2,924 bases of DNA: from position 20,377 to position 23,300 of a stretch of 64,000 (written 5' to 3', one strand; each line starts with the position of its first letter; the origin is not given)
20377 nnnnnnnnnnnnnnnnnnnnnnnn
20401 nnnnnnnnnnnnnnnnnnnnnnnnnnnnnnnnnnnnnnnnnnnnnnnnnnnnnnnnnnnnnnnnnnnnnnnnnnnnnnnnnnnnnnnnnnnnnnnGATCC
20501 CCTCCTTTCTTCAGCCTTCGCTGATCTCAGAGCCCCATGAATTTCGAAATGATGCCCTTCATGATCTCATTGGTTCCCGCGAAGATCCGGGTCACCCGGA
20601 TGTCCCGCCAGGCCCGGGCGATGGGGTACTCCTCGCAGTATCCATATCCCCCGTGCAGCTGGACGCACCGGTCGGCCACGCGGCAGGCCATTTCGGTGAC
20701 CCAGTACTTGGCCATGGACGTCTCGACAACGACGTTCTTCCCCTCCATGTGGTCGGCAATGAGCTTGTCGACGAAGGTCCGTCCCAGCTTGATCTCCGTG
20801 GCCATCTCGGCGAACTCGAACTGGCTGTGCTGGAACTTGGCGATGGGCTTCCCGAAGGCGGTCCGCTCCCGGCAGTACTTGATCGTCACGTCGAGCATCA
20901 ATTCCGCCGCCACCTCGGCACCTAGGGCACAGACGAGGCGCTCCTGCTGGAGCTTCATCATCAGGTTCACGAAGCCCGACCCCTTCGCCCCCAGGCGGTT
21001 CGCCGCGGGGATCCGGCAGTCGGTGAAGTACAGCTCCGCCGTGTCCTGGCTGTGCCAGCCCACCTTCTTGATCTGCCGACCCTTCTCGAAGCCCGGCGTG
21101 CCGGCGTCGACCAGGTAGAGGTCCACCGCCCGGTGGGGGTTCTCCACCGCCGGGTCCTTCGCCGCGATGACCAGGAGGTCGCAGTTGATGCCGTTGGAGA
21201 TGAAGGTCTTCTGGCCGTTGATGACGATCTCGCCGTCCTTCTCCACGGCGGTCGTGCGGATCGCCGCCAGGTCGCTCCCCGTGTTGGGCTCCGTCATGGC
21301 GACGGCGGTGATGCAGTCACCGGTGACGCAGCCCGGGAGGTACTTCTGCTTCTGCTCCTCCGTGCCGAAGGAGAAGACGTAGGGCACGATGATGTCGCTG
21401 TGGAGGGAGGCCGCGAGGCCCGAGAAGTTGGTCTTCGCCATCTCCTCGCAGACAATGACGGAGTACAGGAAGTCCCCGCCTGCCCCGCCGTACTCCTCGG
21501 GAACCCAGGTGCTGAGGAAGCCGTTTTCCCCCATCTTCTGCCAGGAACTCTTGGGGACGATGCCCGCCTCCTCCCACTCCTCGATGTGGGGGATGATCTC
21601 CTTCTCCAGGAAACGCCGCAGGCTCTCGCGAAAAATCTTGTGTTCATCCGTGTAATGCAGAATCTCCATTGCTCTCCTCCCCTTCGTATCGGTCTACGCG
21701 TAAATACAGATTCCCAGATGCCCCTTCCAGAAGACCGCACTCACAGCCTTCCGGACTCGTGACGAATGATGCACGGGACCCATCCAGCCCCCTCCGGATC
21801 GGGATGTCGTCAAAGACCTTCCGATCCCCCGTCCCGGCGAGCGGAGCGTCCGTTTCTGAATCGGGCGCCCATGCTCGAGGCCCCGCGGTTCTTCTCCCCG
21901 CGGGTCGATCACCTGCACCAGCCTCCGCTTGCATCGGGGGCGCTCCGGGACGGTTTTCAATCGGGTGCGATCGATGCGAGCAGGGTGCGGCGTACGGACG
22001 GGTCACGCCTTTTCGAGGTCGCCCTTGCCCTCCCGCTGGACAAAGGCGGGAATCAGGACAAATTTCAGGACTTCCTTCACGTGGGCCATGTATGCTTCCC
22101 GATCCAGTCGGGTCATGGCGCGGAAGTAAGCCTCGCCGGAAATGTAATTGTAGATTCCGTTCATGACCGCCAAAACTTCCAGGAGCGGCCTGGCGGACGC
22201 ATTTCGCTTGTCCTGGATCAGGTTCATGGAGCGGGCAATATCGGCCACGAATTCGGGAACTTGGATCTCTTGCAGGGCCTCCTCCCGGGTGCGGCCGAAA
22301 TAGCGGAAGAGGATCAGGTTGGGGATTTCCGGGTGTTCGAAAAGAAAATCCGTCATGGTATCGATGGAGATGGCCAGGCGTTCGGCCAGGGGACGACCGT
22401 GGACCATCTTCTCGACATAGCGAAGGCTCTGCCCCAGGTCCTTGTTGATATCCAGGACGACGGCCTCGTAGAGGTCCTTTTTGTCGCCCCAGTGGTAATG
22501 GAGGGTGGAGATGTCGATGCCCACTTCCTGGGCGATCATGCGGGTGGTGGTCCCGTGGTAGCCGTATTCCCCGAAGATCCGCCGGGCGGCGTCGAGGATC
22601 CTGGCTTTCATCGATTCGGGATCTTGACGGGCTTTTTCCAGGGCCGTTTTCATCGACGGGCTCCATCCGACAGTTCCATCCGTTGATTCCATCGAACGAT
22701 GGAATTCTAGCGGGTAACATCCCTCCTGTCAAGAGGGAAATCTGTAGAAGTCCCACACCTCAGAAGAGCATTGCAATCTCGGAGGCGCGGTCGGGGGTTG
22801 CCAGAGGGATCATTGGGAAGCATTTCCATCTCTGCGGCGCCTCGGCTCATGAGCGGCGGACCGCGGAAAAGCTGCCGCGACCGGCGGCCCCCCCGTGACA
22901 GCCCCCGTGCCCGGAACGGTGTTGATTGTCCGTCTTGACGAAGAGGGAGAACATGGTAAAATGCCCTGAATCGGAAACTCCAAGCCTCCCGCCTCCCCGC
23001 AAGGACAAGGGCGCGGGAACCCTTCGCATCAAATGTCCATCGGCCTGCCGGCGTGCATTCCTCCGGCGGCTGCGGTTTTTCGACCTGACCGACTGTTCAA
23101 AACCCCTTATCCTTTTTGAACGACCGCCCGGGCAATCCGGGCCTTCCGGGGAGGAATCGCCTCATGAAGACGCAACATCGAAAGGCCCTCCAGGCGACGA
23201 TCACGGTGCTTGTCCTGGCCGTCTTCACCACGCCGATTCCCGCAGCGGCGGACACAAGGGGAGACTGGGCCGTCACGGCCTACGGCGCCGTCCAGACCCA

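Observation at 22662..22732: tetR promoter with overlapping palindromic operator; the same half-site recurs upstream of the etfA operon and inside repeat copy A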

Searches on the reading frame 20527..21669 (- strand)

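Call 12: search_protein_families(library=pfam, proteins=[window:20527-21669:-])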
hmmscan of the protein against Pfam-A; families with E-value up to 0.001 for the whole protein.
window:20527-21669:- (380 aa): 5 families
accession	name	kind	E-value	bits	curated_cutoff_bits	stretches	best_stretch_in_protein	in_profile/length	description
PF00441.29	Acyl-CoA_dh_1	-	5.5e-45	153.6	22.4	1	230-378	1-149/150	Acyl-CoA dehydrogenase, C-terminal domain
PF02771.21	Acyl-CoA_dh_N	-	8e-38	129.7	22.9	1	7-118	1-113/113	Acyl-CoA dehydrogenase, N-terminal domain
PF02770.24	Acyl-CoA_dh_M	-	1.6e-22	80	33.3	1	122-218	1-97/97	Acyl-CoA dehydrogenase, middle domain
PF08028.16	Acyl-CoA_dh_2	-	1.4e-19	71.1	22.7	1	254-367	10-133/134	Acyl-CoA dehydrogenase, C-terminal domain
PF22924.1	ACOX_C_alpha1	-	3.7e-05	24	27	1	306-373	96-163/169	Acyl-CoA oxidase, C-alpha1 domain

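Call 24: search_protein_families(library=ncbifam, proteins=[window:20527-21669:-], max_evalue=0.00001)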
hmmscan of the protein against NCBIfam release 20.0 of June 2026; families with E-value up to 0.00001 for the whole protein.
window:20527-21669:- (380 aa): 22 families
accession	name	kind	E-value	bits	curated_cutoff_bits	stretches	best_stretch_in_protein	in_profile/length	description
NF042972.1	AcrlCoAredClosAcrC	equivalog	1.3e-98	330.2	640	1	5-376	4-374/378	acryloyl-CoA reductase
NF008997.0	PRK12341.1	equivalog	3.9e-80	269.7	537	1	5-372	4-370/382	acyl-CoA dehydrogenase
NF045552.1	GlutCoADH_Des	equivalog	1.5e-76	258.1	470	1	5-375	4-376/387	glutaryl-CoA dehydrogenase Acd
NF058590.1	AcCoDHFadEBacil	equivalog_domain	2.4e-75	254.2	600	1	6-375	21-407/586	acyl-CoA dehydrogenase FadE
NF045652.1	ProlPCPDhRedW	equivalog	1.8e-64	217.9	650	1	11-380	5-375/376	L-prolyl-[peptidyl-carrier protein] dehydrogenase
NF043006.1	CyhCrbnylCoADH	equivalog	3e-61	207.5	650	1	6-376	4-373/380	cyclohexane-1-carbonyl-CoA dehydrogenase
NF053553.1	prodigi_MBC_PigA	equivalog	1.3e-58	199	500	1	6-380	5-381/381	prodigiosin MBC biosynthesis dehydrogenase PigA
TIGR03207.1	cyc_hxne_CoA_dh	equivalog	2.4e-58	197.7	575.35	1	9-376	4-369/372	cyclohexanecarboxyl-CoA dehydrogenase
NF002885.1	PRK03354.1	equivalog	1.3e-54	185.7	540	1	5-371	4-366/378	crotonobetainyl-CoA dehydrogenase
NF042439.1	SulpropCoADesulf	equivalog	2.1e-54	184.7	600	1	17-375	4-367/379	3-sulfinopropanoyl-CoA desulfinase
NF052270.1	Staph_DH_FadE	equivalog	1.9e-34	119.1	600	1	13-376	28-391/400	acyl-CoA dehydrogenase FadE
TIGR03203.1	pimD_small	equivalog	4.7e-30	104.9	652.7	1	33-357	33-355/378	pimeloyl-CoA dehydrogenase small subunit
NF037942.1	ac_ACP_DH_MbtN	equivalog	3.1e-26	92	700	1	13-375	5-362/376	mycobactin biosynthesis acyl-ACP dehydrogenase MbtN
TIGR03204.1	pimC_large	equivalog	1e-25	90.5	623.85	1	4-306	2-304/395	pimeloyl-CoA dehydrogenase large subunit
NF007000.1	PRK09463.1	subfamily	1.7e-25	89.5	600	1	24-367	57-423/726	acyl-CoA dehydrogenase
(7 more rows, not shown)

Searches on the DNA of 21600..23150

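Call 80: search_rna_families(source=window, start=21600, end=23150, threshold=evalue, max_evalue=1)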
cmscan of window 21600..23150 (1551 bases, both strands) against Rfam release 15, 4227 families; matches with E-value up to 1: 0.
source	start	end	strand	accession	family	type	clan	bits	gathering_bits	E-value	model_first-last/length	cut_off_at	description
